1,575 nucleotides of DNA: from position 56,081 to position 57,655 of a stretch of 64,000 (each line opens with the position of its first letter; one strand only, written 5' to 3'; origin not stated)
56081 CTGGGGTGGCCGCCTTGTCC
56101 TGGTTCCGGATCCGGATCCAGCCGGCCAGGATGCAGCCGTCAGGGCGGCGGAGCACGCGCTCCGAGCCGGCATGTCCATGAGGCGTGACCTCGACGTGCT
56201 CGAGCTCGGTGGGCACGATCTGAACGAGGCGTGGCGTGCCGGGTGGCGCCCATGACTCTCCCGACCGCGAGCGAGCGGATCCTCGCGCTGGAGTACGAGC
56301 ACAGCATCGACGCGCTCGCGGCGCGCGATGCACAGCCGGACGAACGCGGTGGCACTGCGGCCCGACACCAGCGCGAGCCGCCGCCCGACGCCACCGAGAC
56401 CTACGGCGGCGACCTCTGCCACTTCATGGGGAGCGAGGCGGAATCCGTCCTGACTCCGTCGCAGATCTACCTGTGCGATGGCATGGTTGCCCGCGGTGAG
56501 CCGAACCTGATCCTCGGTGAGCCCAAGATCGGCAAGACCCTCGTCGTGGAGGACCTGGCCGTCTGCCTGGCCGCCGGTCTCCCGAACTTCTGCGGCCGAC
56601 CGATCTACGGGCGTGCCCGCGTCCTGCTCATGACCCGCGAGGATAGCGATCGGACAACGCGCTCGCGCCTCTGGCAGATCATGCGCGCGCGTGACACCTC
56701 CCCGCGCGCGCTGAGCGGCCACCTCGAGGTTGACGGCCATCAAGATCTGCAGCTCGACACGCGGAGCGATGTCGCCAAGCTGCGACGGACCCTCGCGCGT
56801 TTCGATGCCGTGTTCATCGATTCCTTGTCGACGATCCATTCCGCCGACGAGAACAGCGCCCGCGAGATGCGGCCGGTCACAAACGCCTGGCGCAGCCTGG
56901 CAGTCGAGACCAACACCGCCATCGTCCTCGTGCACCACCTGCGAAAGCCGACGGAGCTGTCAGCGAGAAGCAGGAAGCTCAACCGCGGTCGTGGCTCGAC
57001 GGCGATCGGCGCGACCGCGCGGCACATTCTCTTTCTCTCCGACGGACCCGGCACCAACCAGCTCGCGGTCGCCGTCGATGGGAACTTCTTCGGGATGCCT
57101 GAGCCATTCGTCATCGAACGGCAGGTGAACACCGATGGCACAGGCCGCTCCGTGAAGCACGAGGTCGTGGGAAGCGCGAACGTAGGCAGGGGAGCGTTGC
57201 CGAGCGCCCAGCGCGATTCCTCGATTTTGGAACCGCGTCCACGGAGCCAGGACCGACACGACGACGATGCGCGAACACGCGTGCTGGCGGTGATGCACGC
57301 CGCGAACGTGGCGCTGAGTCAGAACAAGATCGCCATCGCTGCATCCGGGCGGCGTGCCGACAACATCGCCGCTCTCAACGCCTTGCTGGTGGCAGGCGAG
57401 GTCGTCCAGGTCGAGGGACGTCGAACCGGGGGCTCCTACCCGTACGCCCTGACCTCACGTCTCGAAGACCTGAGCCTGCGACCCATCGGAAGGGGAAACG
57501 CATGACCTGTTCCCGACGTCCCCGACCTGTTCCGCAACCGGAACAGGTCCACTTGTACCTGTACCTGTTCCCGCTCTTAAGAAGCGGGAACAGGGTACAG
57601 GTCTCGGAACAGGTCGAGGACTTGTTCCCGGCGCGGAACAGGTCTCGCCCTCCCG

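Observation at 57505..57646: Dense iteron-like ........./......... array and AflII-centred palindrome between the RepA-like ATPase and helicase genes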

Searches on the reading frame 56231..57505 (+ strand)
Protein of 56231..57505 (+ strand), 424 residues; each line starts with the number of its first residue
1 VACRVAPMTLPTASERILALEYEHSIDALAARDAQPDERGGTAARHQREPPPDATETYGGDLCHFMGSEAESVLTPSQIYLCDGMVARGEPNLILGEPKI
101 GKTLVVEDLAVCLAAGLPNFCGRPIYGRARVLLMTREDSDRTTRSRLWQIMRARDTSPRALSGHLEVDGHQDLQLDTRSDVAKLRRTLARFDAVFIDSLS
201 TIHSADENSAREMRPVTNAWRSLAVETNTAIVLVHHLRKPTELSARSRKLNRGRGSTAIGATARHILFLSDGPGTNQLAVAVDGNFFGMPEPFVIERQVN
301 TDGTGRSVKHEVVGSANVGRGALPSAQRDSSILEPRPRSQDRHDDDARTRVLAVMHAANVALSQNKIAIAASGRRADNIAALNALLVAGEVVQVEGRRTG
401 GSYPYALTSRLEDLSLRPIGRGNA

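Call 8: search_protein_families(library=pfam, proteins=[window:56231-57505:+], max_evalue=0.01)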
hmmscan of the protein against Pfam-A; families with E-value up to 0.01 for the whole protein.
window:56231-57505:+ (424 aa): 2 families
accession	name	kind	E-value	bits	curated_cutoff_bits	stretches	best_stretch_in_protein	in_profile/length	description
PF13481.12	AAA_25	-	4.7e-30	105.1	27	1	75-241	19-194/195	AAA domain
PF03796.21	DnaB_C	-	0.00015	21.7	27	1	167-269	106-211/255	DnaB-like helicase C terminal domain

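Call 9: search_protein_families(library=phrogs, proteins=[window:56231-57505:+], max_evalue=0.001)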
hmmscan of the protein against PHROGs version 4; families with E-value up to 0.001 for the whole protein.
window:56231-57505:+ (424 aa): 12 families
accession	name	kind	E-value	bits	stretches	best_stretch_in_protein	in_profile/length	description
phrog_3123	-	unknown function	9.2e-19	68.4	1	69-270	321-537/583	-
phrog_906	-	DNA, RNA and nucleotide metabolism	1e-18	68.5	1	67-301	512-727/872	DNA polymerase/primase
phrog_2597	-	DNA, RNA and nucleotide metabolism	3e-15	56.8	1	81-255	359-532/747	DNA primase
phrog_25693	-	unknown function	4.6e-11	43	1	76-267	37-236/405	-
phrog_1284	-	unknown function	1.6e-10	41.9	1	76-262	22-209/306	-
phrog_6012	-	DNA, RNA and nucleotide metabolism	2.7e-10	41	1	83-284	142-341/447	DNA helicase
phrog_19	-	DNA, RNA and nucleotide metabolism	1.7e-09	38.1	1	84-269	348-537/621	DnaB-like replicative helicase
phrog_239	-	DNA, RNA and nucleotide metabolism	3.6e-08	33.8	1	87-262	356-546/801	DNA primase/helicase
phrog_243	-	DNA, RNA and nucleotide metabolism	9.1e-07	29.1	1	191-281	143-237/273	DnaB-like replicative helicase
phrog_30286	-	unknown function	1.1e-06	28.2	1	80-269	105-295/590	-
phrog_3228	-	DNA, RNA and nucleotide metabolism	0.00037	19.9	1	201-271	492-556/766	replicative helicase-primase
phrog_2850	-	unknown function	0.00059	19.9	0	94-246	163-316/465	-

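Call 11: search_dna_similar(query=window:56231-57505:+, collection=phages, mode=protein, max_rows=25)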
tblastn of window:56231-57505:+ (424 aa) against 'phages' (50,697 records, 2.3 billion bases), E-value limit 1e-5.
Records with a match: 9; places in all: 9; records where one place covers at least 80% of the query: 0.
Best place of each record, by identity: <60% 9.
By first word of the organism name: Paenibacillus 7; Enterococcus 2.
By host as written in the record: Paenibacillus larvae NRRL 2605 5; Paenibacillus larvae 2; Enterococcus faecalis 2.
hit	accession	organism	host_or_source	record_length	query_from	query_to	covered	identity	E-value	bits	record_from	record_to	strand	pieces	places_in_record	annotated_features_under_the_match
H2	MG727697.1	Paenibacillus phage Dragolir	Paenibacillus larvae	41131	73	302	54%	25.0%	8e-7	57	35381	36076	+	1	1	DNA primase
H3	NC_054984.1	Paenibacillus phage Dragolir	Paenibacillus larvae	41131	73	302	54%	25.0%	8e-7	57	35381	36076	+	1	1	DNA primase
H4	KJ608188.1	Enterococcus phage EFC-1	Enterococcus faecalis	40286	81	283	48%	28.0%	2e-6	56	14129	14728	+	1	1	primase2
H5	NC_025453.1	Enterococcus phage EFC-1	Enterococcus faecalis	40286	81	283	48%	28.0%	2e-6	56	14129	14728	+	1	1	DNA primase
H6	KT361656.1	Paenibacillus phage Vadim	Paenibacillus larvae NRRL 2605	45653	81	302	52%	24.6%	1e-6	57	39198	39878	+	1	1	DNA primase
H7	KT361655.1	Paenibacillus phage Hayley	Paenibacillus larvae NRRL 2605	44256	81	302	52%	24.6%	1e-6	57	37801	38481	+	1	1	DNA primase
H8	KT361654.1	Paenibacillus phage Vegas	Paenibacillus larvae NRRL 2605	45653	81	302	52%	24.6%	1e-6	57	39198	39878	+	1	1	DNA primase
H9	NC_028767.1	Paenibacillus phage Vegas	Paenibacillus larvae NRRL 2605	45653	81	302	52%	24.6%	1e-6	57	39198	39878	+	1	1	DNA primase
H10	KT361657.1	Paenibacillus phage Diane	Paenibacillus larvae NRRL 2605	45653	81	302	52%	24.6%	1e-6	57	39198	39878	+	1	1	DNA primase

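Call 12: find_related_loci(query=window:56231-57505:+, collection=viral_contigs, flank=4000)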
Query window:56231-57505:+ (424 aa) in viral_contigs; peptide patterns used: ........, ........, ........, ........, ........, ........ (x = any residue, [..] = any of these).
3 stretches matched a pattern, but none encodes a relative of the query by tblastn (E <= 1e-3).

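Call 13: find_related_loci(query=window:56231-57505:+, collection=genome_contigs, flank=4000)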
Query window:56231-57505:+ (424 aa) in genome_contigs; peptide patterns used: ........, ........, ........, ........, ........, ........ (x = any residue, [..] = any of these).
62 stretches matched a pattern, but none encodes a relative of the query by tblastn (E <= 1e-3).

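Call 14: find_homologous_proteins(query=window:56231-57505:+, max_evalue=1e-10)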
Query window:56231-57505:+ (424 aa): 22 proteins with E <= 1e-10 among 8000 candidates.
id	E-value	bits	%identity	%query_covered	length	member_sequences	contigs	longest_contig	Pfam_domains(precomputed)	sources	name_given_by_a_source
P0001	5.4e-250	847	93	98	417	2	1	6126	PF13481.13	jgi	-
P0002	3.8e-97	344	55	76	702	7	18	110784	PF13362.13,PF13481.13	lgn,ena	-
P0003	7.1e-97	343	53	79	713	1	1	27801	PF13362.13,PF13481.13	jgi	jgi:hypothetical protein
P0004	6.0e-92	327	55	70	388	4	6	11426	PF13481.13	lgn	-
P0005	1.4e-91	326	59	64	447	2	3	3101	PF13481.13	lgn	-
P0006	7.2e-91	323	55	62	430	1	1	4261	PF13481.13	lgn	-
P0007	3.3e-88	315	44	95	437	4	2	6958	PF13481.13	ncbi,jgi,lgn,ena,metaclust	metaclust:\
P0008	7.6e-88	313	54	69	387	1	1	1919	PF13481.13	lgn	-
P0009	3.3e-86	308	58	63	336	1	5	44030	PF13481.13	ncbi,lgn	-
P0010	1.4e-82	296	47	81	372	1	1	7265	PF13481.13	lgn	-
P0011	3.3e-78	282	49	71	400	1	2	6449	PF13481.13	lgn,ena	-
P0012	3.2e-72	262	44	81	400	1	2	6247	PF13481.13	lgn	-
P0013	2.7e-67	246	49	70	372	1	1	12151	PF13481.13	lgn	-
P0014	2.7e-59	219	45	63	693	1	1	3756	PF13481.13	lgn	-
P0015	4.6e-58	215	47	60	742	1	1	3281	PF13481.13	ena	-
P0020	4.6e-32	130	33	86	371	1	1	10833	PF13481.13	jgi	jgi:hypothetical protein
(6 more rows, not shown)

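Call 15: find_encoding_contigs(protein=P0001, flank=6000, max_places=3)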
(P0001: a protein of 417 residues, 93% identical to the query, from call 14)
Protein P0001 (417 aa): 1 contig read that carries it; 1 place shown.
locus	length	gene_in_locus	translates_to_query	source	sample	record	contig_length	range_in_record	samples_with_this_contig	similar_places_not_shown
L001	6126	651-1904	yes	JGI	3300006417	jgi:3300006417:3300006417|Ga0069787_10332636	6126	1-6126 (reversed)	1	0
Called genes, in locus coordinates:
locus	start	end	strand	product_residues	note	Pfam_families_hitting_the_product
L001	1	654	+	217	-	?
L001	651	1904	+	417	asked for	PF13481:AAA_25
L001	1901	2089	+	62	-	-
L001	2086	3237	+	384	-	-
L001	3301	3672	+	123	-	-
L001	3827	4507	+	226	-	-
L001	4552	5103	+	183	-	-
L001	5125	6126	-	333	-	?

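Call 16: find_encoding_contigs(protein=P0002, flank=6000, max_places=6)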
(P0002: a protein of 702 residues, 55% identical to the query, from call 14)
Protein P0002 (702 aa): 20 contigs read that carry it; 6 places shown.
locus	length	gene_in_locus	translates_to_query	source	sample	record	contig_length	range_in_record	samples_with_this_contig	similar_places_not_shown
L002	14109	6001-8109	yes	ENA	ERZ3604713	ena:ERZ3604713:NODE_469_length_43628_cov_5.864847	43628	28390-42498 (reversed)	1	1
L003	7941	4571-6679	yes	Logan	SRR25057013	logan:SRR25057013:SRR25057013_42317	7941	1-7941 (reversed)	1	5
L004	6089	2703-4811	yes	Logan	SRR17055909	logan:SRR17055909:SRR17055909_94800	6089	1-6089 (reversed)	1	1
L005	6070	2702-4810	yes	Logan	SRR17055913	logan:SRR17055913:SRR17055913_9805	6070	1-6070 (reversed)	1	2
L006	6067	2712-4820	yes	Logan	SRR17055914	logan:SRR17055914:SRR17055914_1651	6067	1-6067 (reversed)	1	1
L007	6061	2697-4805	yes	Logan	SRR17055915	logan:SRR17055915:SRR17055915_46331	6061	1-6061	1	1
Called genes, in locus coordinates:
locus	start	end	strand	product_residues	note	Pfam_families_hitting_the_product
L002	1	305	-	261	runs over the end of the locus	-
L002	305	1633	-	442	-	PF02086:MethyltransfD12, PF14550:Peptidase_S78_2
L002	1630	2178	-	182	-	-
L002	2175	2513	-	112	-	-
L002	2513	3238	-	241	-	-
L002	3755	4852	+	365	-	PF16697:Yop-YscD_cpl (weak), PF00498:FHA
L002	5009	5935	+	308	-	-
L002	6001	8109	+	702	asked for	PF13362:Toprim_3 (faint), PF13481:AAA_25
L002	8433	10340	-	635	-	PF06480:FtsH_ext, PF00004:AAA, PF07728:AAA_5 (weak), PF17862:AAA_lid_3, PF01434:Peptidase_M41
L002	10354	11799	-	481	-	PF14685:PDZ_Tricorn (faint), PF00089:Trypsin, PF13365:Trypsin_2, PF00595:PDZ, PF13180:PDZ_2, PF17820:PDZ_6, PF19805:DUF6288 (weak), PF17820:PDZ_6 (weak)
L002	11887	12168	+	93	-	-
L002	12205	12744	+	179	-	-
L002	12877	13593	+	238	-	-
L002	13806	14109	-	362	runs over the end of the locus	PF14361:RsbRD_N, PF00512:HisKA, PF02518:HATPase_c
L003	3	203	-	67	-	?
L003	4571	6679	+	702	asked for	PF13362:Toprim_3 (faint), PF13481:AAA_25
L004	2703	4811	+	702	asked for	PF13362:Toprim_3 (faint), PF13481:AAA_25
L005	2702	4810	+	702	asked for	PF13362:Toprim_3 (faint), PF13481:AAA_25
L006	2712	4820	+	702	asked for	PF13362:Toprim_3 (faint), PF13481:AAA_25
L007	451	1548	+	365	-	PF16697:Yop-YscD_cpl (weak), PF00498:FHA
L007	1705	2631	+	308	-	-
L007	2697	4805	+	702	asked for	PF13362:Toprim_3 (faint), PF13481:AAA_25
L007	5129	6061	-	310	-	?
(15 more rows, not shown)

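Call 17: find_encoding_contigs(protein=P0003, flank=6000, max_places=3)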
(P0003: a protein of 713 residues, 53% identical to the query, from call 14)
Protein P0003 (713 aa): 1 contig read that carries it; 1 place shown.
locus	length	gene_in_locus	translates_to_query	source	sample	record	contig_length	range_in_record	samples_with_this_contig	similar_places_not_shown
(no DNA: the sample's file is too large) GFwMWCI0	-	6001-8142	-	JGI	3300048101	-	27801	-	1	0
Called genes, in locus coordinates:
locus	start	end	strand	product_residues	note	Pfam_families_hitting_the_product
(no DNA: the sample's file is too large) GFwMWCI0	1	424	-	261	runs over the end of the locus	-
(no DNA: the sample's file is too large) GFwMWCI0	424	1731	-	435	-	PF02086:MethyltransfD12, PF14550:Peptidase_S78_2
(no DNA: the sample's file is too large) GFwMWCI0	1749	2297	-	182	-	-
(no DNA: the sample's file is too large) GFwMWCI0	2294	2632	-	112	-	-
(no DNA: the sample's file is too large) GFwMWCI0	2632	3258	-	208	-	-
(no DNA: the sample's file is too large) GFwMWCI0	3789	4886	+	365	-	PF16697:Yop-YscD_cpl (weak), PF00498:FHA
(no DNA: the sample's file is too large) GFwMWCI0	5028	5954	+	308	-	-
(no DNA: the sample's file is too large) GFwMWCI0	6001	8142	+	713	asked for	PF13362:Toprim_3 (faint), PF13481:AAA_25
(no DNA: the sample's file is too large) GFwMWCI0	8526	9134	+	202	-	-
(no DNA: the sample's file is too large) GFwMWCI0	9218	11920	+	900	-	PF02810:SEC-C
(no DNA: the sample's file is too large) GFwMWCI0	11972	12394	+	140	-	-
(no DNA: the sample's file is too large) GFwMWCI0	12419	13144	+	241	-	-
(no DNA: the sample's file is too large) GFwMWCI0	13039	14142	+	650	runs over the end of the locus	PF02810:SEC-C (weak)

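Call 22: find_related_loci(query=A2, collection=genome_contigs, flank=3500)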
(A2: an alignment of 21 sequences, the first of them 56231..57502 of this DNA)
Query A2 (424 aa) in genome_contigs; peptide patterns used: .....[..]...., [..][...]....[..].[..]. (x = any residue, [..] = any of these).
33 stretches matched a pattern; 3 encode a relative of the query (tblastn E <= 1e-3); 3 distinct loci.
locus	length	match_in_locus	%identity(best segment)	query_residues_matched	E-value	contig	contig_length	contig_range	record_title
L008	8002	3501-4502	55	52-377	1e-104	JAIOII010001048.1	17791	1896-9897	MAG: Kofleriaceae bacterium isolate MAG_26 contig_202700, whole genome shotgun sequence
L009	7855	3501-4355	57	50-334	7e-97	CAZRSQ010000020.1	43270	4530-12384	MAG TPA_asm: uncultured Kofleriaceae bacterium isolate SRP287051_co2_177 genome assembly, contig: NODE_1934_length_43270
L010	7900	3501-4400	55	43-333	2e-95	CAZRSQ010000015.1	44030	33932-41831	MAG TPA_asm: uncultured Kofleriaceae bacterium isolate SRP287051_co2_177 genome assembly, contig: NODE_1890_length_44030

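Call 23: find_related_loci(query=A2, collection=viral_contigs, flank=3500)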
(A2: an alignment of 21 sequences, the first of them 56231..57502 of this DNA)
Query A2 (424 aa) in viral_contigs; peptide patterns used: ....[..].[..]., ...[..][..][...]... (x = any residue, [..] = any of these).
21 stretches matched a pattern, but none encodes a relative of the query by tblastn (E <= 1e-3).

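Call 24: find_related_loci(query=A2, collection=metagenome_contigs, flank=3500)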
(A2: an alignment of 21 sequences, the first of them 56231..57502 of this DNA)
Query A2 (424 aa) in metagenome_contigs; peptide patterns used: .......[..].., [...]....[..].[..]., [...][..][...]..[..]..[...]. (x = any residue, [..] = any of these).
403 stretches matched a pattern; 9 encode a relative of the query (tblastn E <= 1e-3); 9 distinct loci.
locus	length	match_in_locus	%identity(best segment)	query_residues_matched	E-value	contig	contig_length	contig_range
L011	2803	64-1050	55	52-374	4e-108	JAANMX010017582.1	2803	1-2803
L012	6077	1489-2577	44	23-423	1e-95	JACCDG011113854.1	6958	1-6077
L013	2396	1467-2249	44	58-315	1e-63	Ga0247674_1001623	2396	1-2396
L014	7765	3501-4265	42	50-306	2e-60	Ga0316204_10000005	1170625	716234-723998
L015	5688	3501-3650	57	58-108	3e-14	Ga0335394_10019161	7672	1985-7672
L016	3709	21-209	46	35-108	6e-14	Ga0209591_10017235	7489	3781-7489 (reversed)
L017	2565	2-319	38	234-334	7e-12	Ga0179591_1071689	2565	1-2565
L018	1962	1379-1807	28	93-236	2e-7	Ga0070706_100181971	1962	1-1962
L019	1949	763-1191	28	93-236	2e-7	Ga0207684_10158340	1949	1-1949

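Call 34: predict_structure(alignment_id=A2)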
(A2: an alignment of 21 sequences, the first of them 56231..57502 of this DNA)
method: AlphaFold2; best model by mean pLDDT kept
length: 424 residues; sequences in the alignment: 21
mean_pLDDT: 74.9   pTM: 0.61
mean pLDDT of the five models: 74.9, 74.6, 74.4, 72.7, 71.8
residues with pLDDT >= 90: 157; 70-90: 135; 50-70: 37; < 50: 95
segments of 3 or more residues with pLDDT < 50: 2-5, 7-11, 20-59, 240-247, 253-255, 318-342, 421-424
pLDDT, mean of each block of 10 residues (from residue 1): 45 50 37 33 33 39 62 73 91 86 94 97 94 89 92 93 90 90 92 90 82 89 91 78 43 58 86 88 82 92 90 69 29 34 71 90 89 86 88 82 88 84 31
secondary structure, 60 per line:
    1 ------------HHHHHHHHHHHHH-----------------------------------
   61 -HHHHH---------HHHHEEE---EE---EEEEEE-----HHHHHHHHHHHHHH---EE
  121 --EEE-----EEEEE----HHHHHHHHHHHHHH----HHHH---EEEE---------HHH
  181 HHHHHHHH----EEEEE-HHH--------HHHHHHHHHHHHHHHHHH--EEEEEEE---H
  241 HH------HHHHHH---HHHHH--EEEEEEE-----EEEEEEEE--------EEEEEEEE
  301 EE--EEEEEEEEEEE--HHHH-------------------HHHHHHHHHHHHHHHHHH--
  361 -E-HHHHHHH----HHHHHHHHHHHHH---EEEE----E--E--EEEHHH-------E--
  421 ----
elements in order: H13-25 H62-66 H76-79 E80-82 E91-96 H102-115 E123-125 E131-135 H140-153 H158-161 E165-168 H178-188 E193-197 H210-227 E230-236 H249-254 H258-262 E265-271 E277-284 E293-302 E305-315 H318-321 H341-358 H364-370 H375-387 E391-394 E405-407

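Call 38: fold_search(model_id=the predicted structure, library=pdb)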
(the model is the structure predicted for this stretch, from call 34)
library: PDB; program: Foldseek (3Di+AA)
matches with E <= 10: 1721; with E <= 0.001: 842
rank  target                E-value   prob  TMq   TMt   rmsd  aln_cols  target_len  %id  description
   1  8rxc_A                7.3e-11  1.00  0.35  0.38   4.7       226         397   21  RadA helicase from Streptococcus pneumoniae coordinating dsDNA (released 2024-10-30)
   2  8a3v_A                1.2e-10  1.00  0.38  0.36   5.5       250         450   16  Crystal structure of the Vibrio cholerae replicative helicase (VcDnaB) in complex with its loader protein (VcDciA) (released 2023-02-15)
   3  1nlf_A                1.4e-10  1.00  0.45  0.73   3.3       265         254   16  Crystal Structure of DNA Helicase RepA in complex with sulfate at 1.95 A resolution (released 2003-04-29)
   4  1g8y_A                2.0e-10  1.00  0.46  0.77   3.8       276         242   16  CRYSTAL STRUCTURE OF THE HEXAMERIC REPLICATIVE HELICASE REPA OF PLASMID RSF1010 (released 2001-02-14)
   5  8a3v_B                2.5e-10  1.00  0.38  0.36   5.5       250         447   16  Crystal structure of the Vibrio cholerae replicative helicase (VcDnaB) in complex with its loader protein (VcDciA) (released 2023-02-15)
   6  2r6a_A                4.8e-10  1.00  0.40  0.40   5.5       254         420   15  Crystal Form BH1 (released 2007-11-06)
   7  1olo_A                5.3e-10  1.00  0.45  0.72   4.2       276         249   16  Hexameric Replicative DNA Helicase RepA from Plasmid RSF1010 - Cubic Crystal Structure (released 2003-09-19)
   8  9q25_G                6.4e-10  1.00  0.35  0.47   4.9       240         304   16  DX2-CX3-RAD51 in the closed state (released 2026-03-04)
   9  1olo_B                6.8e-10  1.00  0.46  0.73   4.2       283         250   16  Hexameric Replicative DNA Helicase RepA from Plasmid RSF1010 - Cubic Crystal Structure (released 2003-09-19)
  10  4esv_C                6.8e-10  1.00  0.37  0.36   5.5       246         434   16  A New Twist on the Translocation Mechanism of Helicases from the Structure of DnaB with its Substrates (released 2012-10-24)
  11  2q6t_C                7.6e-10  1.00  0.39  0.41   6.5       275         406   17  Crystal structure of the Thermus aquaticus DnaB monomer (released 2007-07-24)
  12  6kza_A                9.0e-10  1.00  0.36  0.51   5.5       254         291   16  Crystal structure of the complex of the interaction domains of E. coli DnaB helicase and DnaC helicase loader (released 2019-11-20)
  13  7t22_A                9.6e-10  1.00  0.38  0.36   7.0       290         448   16  E. coli DnaB bound to three DnaG C-terminal domains, ssDNA, ADP and AlF4 (released 2023-01-18)
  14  2q6t_B                1.1e-09  1.00  0.38  0.39   6.5       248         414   17  Crystal structure of the Thermus aquaticus DnaB monomer (released 2007-07-24)
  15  8rxc_F                1.3e-09  1.00  0.37  0.40   8.7       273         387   18  RadA helicase from Streptococcus pneumoniae coordinating dsDNA (released 2024-10-30)
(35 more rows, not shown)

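Call 49: find_encoding_contigs(protein=P0010, flank=3000, max_places=1)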
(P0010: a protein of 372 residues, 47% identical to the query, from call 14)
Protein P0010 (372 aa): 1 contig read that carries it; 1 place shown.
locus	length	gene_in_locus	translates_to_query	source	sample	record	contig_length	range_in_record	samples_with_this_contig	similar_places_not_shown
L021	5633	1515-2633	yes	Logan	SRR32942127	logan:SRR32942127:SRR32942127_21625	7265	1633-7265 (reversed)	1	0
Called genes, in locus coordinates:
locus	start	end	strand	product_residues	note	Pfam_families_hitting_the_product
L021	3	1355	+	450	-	?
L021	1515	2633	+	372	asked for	PF13481:AAA_25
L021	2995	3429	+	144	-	-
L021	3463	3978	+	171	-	-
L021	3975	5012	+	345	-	-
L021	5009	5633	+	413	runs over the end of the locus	PF00589:Phage_integrase (weak)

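Call 50: find_encoding_contigs(protein=P0011, flank=3000, max_places=1)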
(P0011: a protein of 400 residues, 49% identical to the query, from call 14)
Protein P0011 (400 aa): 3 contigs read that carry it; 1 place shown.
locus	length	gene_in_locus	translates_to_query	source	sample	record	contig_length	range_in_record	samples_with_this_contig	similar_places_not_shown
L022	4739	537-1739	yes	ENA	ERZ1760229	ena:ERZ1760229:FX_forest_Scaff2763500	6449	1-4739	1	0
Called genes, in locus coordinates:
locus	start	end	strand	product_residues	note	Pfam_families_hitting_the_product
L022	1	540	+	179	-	?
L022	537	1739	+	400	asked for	PF13481:AAA_25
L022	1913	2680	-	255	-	-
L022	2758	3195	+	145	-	-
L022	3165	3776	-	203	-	-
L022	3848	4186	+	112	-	-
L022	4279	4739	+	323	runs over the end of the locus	-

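Call 51: find_encoding_contigs(protein=P0012, flank=3000, max_places=1)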
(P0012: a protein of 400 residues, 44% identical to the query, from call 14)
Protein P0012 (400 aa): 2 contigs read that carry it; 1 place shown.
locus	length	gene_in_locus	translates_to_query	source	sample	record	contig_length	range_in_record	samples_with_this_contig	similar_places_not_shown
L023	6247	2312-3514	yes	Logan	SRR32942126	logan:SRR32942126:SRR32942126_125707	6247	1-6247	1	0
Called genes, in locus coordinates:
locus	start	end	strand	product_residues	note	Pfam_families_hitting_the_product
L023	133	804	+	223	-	-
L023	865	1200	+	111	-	PF12728:HTH_17 (weak)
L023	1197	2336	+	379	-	-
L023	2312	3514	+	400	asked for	PF13481:AAA_25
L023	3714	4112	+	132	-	-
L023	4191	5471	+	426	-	-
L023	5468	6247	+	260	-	?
